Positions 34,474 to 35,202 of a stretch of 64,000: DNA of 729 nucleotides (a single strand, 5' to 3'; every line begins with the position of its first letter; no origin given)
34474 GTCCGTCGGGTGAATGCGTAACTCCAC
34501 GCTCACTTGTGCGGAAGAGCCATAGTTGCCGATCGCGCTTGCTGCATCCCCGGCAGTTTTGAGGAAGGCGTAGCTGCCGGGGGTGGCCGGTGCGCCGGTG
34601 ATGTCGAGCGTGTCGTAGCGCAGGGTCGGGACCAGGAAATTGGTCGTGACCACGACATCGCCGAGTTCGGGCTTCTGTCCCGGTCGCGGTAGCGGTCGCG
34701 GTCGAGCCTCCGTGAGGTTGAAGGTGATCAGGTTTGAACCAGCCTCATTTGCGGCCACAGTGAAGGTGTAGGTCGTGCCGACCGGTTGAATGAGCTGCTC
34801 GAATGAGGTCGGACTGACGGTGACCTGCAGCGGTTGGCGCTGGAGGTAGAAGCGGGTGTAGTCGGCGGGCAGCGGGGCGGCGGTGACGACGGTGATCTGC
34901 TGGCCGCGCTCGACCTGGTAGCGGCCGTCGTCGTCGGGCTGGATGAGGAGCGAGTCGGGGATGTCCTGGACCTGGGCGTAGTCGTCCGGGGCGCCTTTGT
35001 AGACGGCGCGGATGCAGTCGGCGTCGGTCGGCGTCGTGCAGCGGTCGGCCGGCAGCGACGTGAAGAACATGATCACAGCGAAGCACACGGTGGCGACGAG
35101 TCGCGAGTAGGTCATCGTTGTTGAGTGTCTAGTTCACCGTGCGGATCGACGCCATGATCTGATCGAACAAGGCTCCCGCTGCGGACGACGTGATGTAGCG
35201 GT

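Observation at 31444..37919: Tandem array of four paralogous secreted-protein genes, plus one decayed copy, built around an undescribed ~150-aa two-cysteine domain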

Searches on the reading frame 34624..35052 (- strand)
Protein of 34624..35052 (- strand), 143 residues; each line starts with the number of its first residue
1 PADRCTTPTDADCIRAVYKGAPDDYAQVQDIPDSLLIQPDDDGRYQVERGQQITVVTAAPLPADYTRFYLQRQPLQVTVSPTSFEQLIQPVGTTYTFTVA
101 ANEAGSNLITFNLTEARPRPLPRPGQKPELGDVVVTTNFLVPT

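Call 15: find_homologous_proteins(query=A1, max_evalue=0.001)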
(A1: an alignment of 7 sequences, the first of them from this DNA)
Query A1 (7 sequences) (143 aa, profile of the alignment): 62 proteins with E <= 0.001 among 8000 candidates.
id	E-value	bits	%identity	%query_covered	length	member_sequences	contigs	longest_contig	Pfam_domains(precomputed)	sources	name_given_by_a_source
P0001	2.3e-72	260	85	99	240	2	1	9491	-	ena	-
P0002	3.3e-71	256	74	99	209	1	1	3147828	-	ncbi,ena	-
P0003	1.6e-67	244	85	92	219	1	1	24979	-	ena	-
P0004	3.8e-65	236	80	90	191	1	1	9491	-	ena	-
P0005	2.4e-61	224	66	99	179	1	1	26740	-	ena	-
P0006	3.1e-59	217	69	100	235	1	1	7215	-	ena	-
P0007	5.1e-58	213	64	98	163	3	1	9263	-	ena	-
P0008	7.8e-58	213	66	89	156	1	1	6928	-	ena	-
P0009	8.3e-55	203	94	62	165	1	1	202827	-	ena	-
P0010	9.9e-55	202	63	99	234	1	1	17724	PF18998.7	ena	-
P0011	2.3e-54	201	67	95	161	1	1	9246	-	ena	-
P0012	8.5e-54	199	66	90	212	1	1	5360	PF18998.7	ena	-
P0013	2.3e-52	195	71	81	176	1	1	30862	-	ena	-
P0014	4.4e-52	194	69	83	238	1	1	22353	PF18998.7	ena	-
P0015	1.1e-51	193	71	87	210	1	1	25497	-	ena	-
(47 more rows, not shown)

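Call 22: search_protein_representatives(alignment_id=A1)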
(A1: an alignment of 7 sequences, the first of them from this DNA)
Query: 7 sequences, 142 profile positions. Proteins with E-value up to 0.001 (for the whole library): 184; up to 1e-10: 166; up to 1e-30: 130. The best 150 are listed.
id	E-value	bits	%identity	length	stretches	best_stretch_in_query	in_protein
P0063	3.8e-106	367.5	-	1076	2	1-117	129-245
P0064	7.1e-101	350.4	-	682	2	10-142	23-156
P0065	2.2e-88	309.9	-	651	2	1-142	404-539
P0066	4.7e-86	302.4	-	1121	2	2-141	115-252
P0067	4.3e-72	257.1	-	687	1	1-141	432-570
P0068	1.2e-71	255.6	-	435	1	1-141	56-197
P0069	4.9e-71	253.7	-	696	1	1-141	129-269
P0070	1.5e-68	245.7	-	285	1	1-141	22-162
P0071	3.7e-68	244.3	-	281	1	1-141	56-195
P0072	2.2e-67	241.8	-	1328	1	2-140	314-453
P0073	1.5e-66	239.2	-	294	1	1-141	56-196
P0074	1.7e-66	238.9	-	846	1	2-140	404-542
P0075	2.4e-66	238.4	-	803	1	1-142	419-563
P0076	2.8e-66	238.3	-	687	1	1-141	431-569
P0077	5.6e-66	237.3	-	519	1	1-139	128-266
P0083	2.7e-62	225.3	-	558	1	4-142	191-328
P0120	4.9e-54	198.6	-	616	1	4-142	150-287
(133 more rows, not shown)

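Call 23: find_related_loci(query=A1, collection=genome_contigs, flank=10000)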
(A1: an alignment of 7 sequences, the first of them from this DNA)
Query A1 (143 aa) in genome_contigs; peptide patterns used: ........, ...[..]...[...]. (x = any residue, [..] = any of these).
86 stretches matched a pattern; 34 encode a relative of the query (tblastn E <= 1e-3); 30 distinct loci.
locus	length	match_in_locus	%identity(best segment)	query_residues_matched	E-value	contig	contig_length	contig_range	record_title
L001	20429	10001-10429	92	1-143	3e-84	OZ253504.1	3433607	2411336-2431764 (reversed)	MAG: Dehalococcoidia bacterium isolate 231ea081-d24a-4d48-806f-feb732625d76 genome assembly, chromosome: 1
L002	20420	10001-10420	91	4-143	7e-84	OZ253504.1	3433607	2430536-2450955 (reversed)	MAG: Dehalococcoidia bacterium isolate 231ea081-d24a-4d48-806f-feb732625d76 genome assembly, chromosome: 1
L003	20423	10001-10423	87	1-143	3e-79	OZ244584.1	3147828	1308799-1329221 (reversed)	MAG: Dehalococcoidia bacterium isolate 6f5e74ac-264d-476d-87d8-581b930f35c8 genome assembly, chromosome: 1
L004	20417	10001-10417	79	3-143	1e-68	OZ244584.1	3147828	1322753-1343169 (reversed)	MAG: Dehalococcoidia bacterium isolate 6f5e74ac-264d-476d-87d8-581b930f35c8 genome assembly, chromosome: 1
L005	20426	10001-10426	73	1-142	6e-66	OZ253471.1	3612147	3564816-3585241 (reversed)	MAG: Dehalococcoidia bacterium isolate 41ac3497-52d9-4345-8c76-2a61940320b0 genome assembly, chromosome: 1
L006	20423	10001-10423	73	3-143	6e-65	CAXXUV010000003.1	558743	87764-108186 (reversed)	MAG: Dehalococcoidia bacterium isolate 53e0c16e-ff2d-4f84-9f2e-96c73ee24ba6 genome assembly, contig: contig_3, whole gen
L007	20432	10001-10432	68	2-142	5e-62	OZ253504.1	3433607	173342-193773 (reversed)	MAG: Dehalococcoidia bacterium isolate 231ea081-d24a-4d48-806f-feb732625d76 genome assembly, chromosome: 1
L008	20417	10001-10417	71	2-141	2e-61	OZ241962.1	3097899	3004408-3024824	MAG: Dehalococcoidia bacterium isolate 3270897d-fe61-4464-a15a-05fd473d2b13 genome assembly, chromosome: 1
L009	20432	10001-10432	69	1-143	8e-61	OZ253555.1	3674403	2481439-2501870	MAG: Dehalococcoidia bacterium isolate 3e717284-69a8-41bf-8ce6-f7adde8b09c9 genome assembly, chromosome: 1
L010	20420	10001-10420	67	1-141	1e-57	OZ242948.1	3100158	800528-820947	MAG: Dehalococcoidia bacterium isolate a0c66c6a-f5ff-452f-b709-ec8565f303fe genome assembly, chromosome: 1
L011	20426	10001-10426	66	1-141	2e-57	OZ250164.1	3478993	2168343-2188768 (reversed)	MAG: Dehalococcoidia bacterium isolate 0168574f-4b79-4a4d-bdbd-32c97b7f51b1 genome assembly, chromosome: 1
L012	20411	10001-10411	68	5-142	1e-56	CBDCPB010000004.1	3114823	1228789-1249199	MAG: Dehalococcoidia bacterium isolate 8ea35d84-8be8-4b26-9b51-5b82e401d502 genome assembly, contig: contig_4, whole gen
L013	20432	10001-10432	65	1-143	9e-56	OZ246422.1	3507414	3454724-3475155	MAG: Tepidiformaceae bacterium isolate 363e1592-b2ce-4993-ab96-5155cae3cb33 genome assembly, chromosome: 1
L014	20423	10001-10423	65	2-143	4e-54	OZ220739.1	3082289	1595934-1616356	MAG: Tepidiformaceae bacterium isolate ddb3cf28-bb63-44a4-8fd1-08202229d10a genome assembly, chromosome: 1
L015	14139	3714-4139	68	1-143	3e-56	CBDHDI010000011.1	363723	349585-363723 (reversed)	MAG: Dehalococcoidia bacterium isolate d0c5affc-a78a-4576-9923-169fe3940cd0 genome assembly, contig: contig_11, whole ge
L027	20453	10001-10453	54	5-139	4e-41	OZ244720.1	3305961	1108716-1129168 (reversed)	MAG: Dehalococcoidia bacterium isolate 9e3a45bd-a01b-43fc-9133-5d91322e70de genome assembly, chromosome: 1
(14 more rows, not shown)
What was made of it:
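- The taxonomic restriction rests on a pattern-seeded genome scan, which can miss divergent members (call 23).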

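Call 24: predict_structure(alignment_id=A1)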
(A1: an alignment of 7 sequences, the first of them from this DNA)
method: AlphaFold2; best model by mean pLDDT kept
length: 143 residues; sequences in the alignment: 7
mean_pLDDT: 46.1   pTM: 0.38
mean pLDDT of the five models: 46.1, 43.9, 43.7, 42.7, 41.2
residues with pLDDT >= 90: 0; 70-90: 0; 50-70: 57; < 50: 86
segments of 3 or more residues with pLDDT < 50: 1-31, 49-52, 57-72, 75-104, 126-128
pLDDT, mean of each block of 10 residues (from residue 1): 35 35 38 54 54 48 42 45 38 43 50 53 51 55 54
secondary structure, 60 per line:
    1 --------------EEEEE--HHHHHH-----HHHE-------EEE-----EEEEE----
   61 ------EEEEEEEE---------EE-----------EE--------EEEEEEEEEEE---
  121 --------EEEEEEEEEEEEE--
elements in order: E15-19 H22-27 E44-46 E52-56 E67-74 E107-117 E129-141
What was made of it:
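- Tried and rejected: The 7-copy alignment gave pLDDT 46, which is unusable (call 24).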

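Call 35: predict_structure(alignment_id=A2)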
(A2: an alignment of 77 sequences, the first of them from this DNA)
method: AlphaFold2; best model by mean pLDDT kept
length: 143 residues; sequences in the alignment: 77
mean_pLDDT: 90.5   pTM: 0.84
mean pLDDT of the five models: 90.5, 90.1, 89.7, 88.0, 87.2
residues with pLDDT >= 90: 98; 70-90: 41; 50-70: 3; < 50: 1
segments of 3 or more residues with pLDDT < 50: none
pLDDT, mean of each block of 10 residues (from residue 1): 68 91 95 97 95 94 90 89 91 93 92 92 85 94 91
secondary structure, 60 per line:
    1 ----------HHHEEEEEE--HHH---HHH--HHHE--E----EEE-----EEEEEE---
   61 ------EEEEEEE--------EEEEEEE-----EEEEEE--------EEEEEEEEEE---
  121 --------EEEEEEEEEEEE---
elements in order: E14-19 E44-46 E52-57 E67-73 E82-88 E94-99 E108-117 E129-140
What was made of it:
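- On Immunoglobulin-like beta-sandwich fold (structural class): The AF2 model has pLDDT 90.5 and 8 strands (call 35).
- AF2 with the 77-sequence alignment gives pLDDT 90.5 and pTM 0.84, with 8 strands (call 35).
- Tried and rejected: It was replaced by a 77-sequence alignment (call 35).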

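Call 45: search_protein_families(library=pfam, alignment_id=A3, max_evalue=0.001)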
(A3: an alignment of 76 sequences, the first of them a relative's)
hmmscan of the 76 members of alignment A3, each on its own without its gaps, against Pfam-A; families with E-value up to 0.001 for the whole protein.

A. member 1, P0063 (1076 aa): 2 families
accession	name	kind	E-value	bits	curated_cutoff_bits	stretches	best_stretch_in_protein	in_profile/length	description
PF18998.6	Flg_new_2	-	2e-14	53.8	23.6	2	58-127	1-71/73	Divergent InlB B-repeat domain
PF00041.27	fn3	-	1.1e-07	32.4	25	0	468-537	2-67/84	Fibronectin type III domain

B. families by the number of members that match (of 76 scanned): 16 families
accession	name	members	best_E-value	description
PF18998.6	Flg_new_2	45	1.9e-54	Divergent InlB B-repeat domain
PF00560.39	LRR_1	32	1.6e-22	Leucine Rich Repeat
PF13855.12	LRR_8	30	1.1e-17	Leucine rich repeat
PF12799.13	LRR_4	28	6.7e-17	Leucine Rich repeats (2 copies)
PF23598.1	LRR_14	22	6.2e-13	Leucine-rich repeat region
PF00041.27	fn3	8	1e-13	Fibronectin type III domain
PF00196.25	GerE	4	4.1e-13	Bacterial regulatory proteins, luxR family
PF23211.1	LRR_LRWD1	2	3.7e-06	Leucine-rich repeat and WD repeat-containing protein 1, LRR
PF17963.7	Big_9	1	3.2e-20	Bacterial Ig domain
PF17803.7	Cadherin_4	1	1.1e-16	Bacterial cadherin-like domain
PF17892.7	Cadherin_5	1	3.5e-16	Cadherin-like domain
PF00028.23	Cadherin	1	7.1e-11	Cadherin domain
PF16656.11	Pur_ac_phosph_N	1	1.3e-06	Purple acid Phosphatase, N-terminal domain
PF13540.12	RCC1_2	1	1.5e-06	Regulator of chromosome condensation (RCC1) repeat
PF08281.18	Sigma70_r4_2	1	0.00049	Sigma-70, region 4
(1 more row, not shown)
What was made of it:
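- Closest known: Internalin-type LRR surface proteins. Same: In this family 45 of 76 members carry the B-repeat and 32 of 76 carry LRR (call 45).
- Among 76 family representatives, 45 carry Flg_new_2 (InlB B-repeat), 32 LRR, 8 fn3 and 4 GerE/LuxR HTH (call 45).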

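Call 46: fold_search(model_id=the predicted structure, library=pdb)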
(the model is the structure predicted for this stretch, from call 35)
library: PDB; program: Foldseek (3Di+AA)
matches with E <= 10: 1761; with E <= 0.001: 0
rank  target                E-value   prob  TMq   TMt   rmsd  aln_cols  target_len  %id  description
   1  4ofv_B                1.9e-02  0.72  0.27  0.20   7.9       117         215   13  Refinement of RAGE-DNA complex in 3S58 without DNA (released 2014-04-23)
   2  4of5_B                2.0e-02  0.66  0.27  0.19   8.5       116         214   13  Refinement of RAGE-DNA complex in 3S59 without DNA (released 2014-04-23)
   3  4lp4_A                2.4e-02  0.77  0.29  0.21   7.8       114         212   11  Crystal structure of the human RAGE VC1 fragment in space group P62 (released 2013-10-16)
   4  3cjj                  2.4e-02  0.72  0.29  0.21   7.9       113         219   19  Crystal structure of human rage ligand-binding domain (released 2009-03-24)
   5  4lp5_B                2.7e-02  0.69  0.28  0.21   8.1       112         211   12  Crystal structure of the full-length human RAGE extracellular domain (VC1C2 fragment) (released 2013-10-16)
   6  8z4e_E                2.9e-02  0.97  0.41  0.44   5.6       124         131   10  Structure of human 18_14D scFv and 1G01 scFv in complex with influenza virus neuraminidase from A/Yunan/DQ001/2016 (H5 (released 2025-01-22)
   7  9bdf_B                3.0e-02  0.84  0.35  0.37   6.6       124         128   14  Influenza A virus Hemagglutinin H3/Darwin/6/2021 in complex with Fab ADI-85666 (released 2024-11-13)
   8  7mjh_D                3.2e-02  0.95  0.38  0.43   6.6       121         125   16  Cryo-EM structure of the SARS-CoV-2 N501Y mutant spike protein ectodomain bound to VH ab8 (released 2021-05-12)
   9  8y3u_A                3.4e-02  0.97  0.42  0.47   5.3       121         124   12  Ebola virus glycoprotein in complex with a broadly neutralizing antibody 2G1 (released 2024-08-07)
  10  8wpy_C                3.4e-02  0.96  0.39  0.45   5.5       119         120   12  Cryo-EM structure of SARS-CoV-2 receptor-binding domain (RBD) complexed with CB6 mutant,S309, and S304 antibodies (released 2024-10-16)
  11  2z8w_C                3.4e-02  0.94  0.37  0.44   6.5       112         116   10  Structure of an IgNAR-AMA1 complex (released 2007-11-27)
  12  9piv_H                3.4e-02  0.89  0.36  0.40   5.8       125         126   14  HIV-1 bnAb 9-71 in complex with BG505 MD39 SOSIP and RM19R (released 2026-03-04)
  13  3u6r_H                3.6e-02  0.95  0.39  0.43   6.6       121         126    9  Three dimensional structure of broadly neutralizing anti - Hepatitis C virus (HCV) glycoprotein E2 single chain FV fra (released 2012-01-11)
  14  1ves_A                3.6e-02  0.93  0.38  0.45   5.7       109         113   12  Structure of New Antigen Receptor variable domain from sharks (released 2004-08-24)
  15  6okp_K                3.6e-02  0.84  0.35  0.37   6.2       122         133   10  B41 SOSIP.664 in complex with the silent-face antibody SF12 and V3-targeting antibody 10-1074 (released 2019-06-05)
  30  9dmb_C                5.3e-02  0.85  0.37  0.40   5.9       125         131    8  Rhesus RHA10.01 Fab in complex with HIV-1 Env BG505 DS-SOSIP trimer (released 2025-06-18)
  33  9ocl_H                5.6e-02  0.66  0.36  0.39   6.6       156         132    7  PV2-10D2 Complex (released 2025-12-17)
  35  9djw_D                5.9e-02  0.72  0.32  0.40   6.8       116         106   11  X-ray crystal structure of TNFa-VNAR D1 complex (released 2025-09-10)
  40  9mr7_J                6.3e-02  0.75  0.39  0.43   6.1       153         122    6  Genetiocally detoxified pertussis toxin in complex with hu1B7 Fab and hu11E6 Fab (released 2025-04-16)
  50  9jmb_H                7.4e-02  0.75  0.36  0.40   6.6       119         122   13  Cryo-EM structure of HSV-2 gB and FAB 16F9 complex (released 2025-09-24)
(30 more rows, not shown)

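Call 81: search_dna_similar(query=window:34624-35052:-, collection=phages, mode=protein, max_evalue=0.001)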
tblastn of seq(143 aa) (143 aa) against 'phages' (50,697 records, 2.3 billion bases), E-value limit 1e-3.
No match.

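Call 82: search_dna_similar(query=window:34624-35052:-, collection=plasmids, mode=protein, max_evalue=0.001)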
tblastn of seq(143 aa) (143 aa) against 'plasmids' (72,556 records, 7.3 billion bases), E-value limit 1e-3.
No match.
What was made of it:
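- On Phage or plasmid-borne accessory genes: tblastn against 50,697 phage and 72,556 plasmid records gave no match (calls 81, 82).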

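Call 83: find_related_loci(query=A2, collection=viral_contigs, flank=5000)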
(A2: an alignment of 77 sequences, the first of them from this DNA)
Query A2 (143 aa) in viral_contigs; peptide patterns used: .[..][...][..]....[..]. (x = any residue, [..] = any of these).
3 stretches matched a pattern, but none encodes a relative of the query by tblastn (E <= 1e-3).
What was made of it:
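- On Phage or plasmid-borne accessory genes: The IMG/VR scan found none (call 83).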

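Call 84: fold_search(model_id=the predicted structure, library=viral)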
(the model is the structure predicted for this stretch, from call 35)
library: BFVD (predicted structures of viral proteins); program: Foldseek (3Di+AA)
matches with E <= 10: 682; with E <= 0.001: 0
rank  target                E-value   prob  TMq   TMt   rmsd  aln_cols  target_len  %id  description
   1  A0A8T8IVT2            2.5e-03  1.00  0.43  0.32   7.4       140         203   13  (no name in the UniProt tables at hand)
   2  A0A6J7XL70            3.5e-03  0.99  0.34  0.21   7.6       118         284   13  Uncharacterized protein [uncultured Caudovirales phage]
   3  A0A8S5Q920            1.1e-02  1.00  0.42  0.39  12.8       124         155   10  BIG2 domain-containing protein (Fragment) [Podoviridae sp. ctZ5d16]
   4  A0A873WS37            1.5e-02  0.98  0.37  0.16   6.8       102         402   13  Uncharacterized protein [Providencia phage PSTCR5]
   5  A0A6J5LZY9            1.9e-02  0.94  0.40  0.30  11.4       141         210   13  Uncharacterized protein [uncultured Caudovirales phage]
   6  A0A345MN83            2.0e-02  0.89  0.40  0.11   6.6       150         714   10  (no name in the UniProt tables at hand)
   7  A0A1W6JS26            2.4e-02  0.97  0.42  0.43   7.2       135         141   13  Uncharacterized protein [Salmonella phage SE1Kor]
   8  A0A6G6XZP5            2.4e-02  0.33  0.24  0.25  10.2       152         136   12  (no name in the UniProt tables at hand)
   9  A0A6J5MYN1            2.8e-02  0.82  0.32  0.37   5.9       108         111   13  Uncharacterized protein [uncultured Caudovirales phage]
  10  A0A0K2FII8            3.3e-02  0.91  0.42  0.33   9.0       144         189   10  (no name in the UniProt tables at hand)
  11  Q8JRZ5                3.3e-02  0.57  0.32  0.26   8.7       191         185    9  Uncharacterized protein [Phthorimaea operculella granulovirus]
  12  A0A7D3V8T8            3.7e-02  0.54  0.27  0.20   8.3       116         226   10  Uncharacterized protein [Fadolivirus FV1/VV64]
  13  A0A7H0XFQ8            3.9e-02  0.80  0.35  0.42   5.4       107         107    7  Uncharacterized protein [Pseudomonas phage phiK7A1]
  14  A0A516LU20            4.2e-02  0.85  0.36  0.37   6.5       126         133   11  (no name in the UniProt tables at hand)
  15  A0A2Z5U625            4.7e-02  0.72  0.36  0.20  10.4       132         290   11  Ig-like domain-containing protein [Rhinolophus gammaherpesvirus 1]
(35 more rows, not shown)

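Call 96: search_solved_structures(query=A2, max_evalue=10)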
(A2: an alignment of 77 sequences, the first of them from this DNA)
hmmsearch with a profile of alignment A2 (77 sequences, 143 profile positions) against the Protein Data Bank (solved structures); distinct sequences matched with E-value up to 10: 1.
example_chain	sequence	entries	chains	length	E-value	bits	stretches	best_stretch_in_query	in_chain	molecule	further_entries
2o3i_A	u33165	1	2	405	0.32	14.6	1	7-29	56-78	Hypothetical protein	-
